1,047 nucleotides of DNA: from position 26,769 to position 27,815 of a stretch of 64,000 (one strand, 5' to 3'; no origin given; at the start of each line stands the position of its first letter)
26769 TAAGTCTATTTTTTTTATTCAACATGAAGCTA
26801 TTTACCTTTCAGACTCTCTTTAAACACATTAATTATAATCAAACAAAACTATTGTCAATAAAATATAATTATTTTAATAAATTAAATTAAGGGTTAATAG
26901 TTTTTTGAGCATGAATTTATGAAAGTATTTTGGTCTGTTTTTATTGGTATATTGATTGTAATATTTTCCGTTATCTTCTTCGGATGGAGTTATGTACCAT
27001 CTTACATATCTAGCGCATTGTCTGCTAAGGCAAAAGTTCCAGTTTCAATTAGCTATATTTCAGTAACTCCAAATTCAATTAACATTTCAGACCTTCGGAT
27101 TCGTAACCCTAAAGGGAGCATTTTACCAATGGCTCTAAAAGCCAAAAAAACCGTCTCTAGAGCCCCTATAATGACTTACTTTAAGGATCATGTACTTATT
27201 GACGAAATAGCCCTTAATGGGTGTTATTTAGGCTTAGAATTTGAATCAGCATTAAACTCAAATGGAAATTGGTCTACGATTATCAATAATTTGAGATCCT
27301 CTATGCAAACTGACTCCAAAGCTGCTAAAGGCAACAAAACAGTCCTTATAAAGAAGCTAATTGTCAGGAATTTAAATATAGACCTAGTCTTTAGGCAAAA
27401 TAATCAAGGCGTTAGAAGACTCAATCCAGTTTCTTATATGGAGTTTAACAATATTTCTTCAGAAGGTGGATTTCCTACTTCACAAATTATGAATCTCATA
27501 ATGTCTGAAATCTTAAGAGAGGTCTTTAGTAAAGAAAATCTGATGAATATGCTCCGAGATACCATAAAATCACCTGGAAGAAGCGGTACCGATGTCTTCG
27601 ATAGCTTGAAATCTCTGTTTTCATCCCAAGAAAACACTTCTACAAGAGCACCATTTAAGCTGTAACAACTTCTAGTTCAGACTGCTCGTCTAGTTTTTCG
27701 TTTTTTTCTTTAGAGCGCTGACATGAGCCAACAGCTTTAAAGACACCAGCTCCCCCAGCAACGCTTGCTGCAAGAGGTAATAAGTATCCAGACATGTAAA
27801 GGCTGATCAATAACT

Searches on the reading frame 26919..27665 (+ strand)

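Call 83: search_protein_families(library=pfam, proteins=[window:26919-27665:+], max_evalue=0.0001)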
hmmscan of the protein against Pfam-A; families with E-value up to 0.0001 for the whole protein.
window:26919-27665:+ (248 aa): 1 family
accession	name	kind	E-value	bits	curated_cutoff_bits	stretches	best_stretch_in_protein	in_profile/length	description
PF05359.17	DUF748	-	1.4e-06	27.1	50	1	7-156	20-166/1037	Domain of Unknown Function (DUF748)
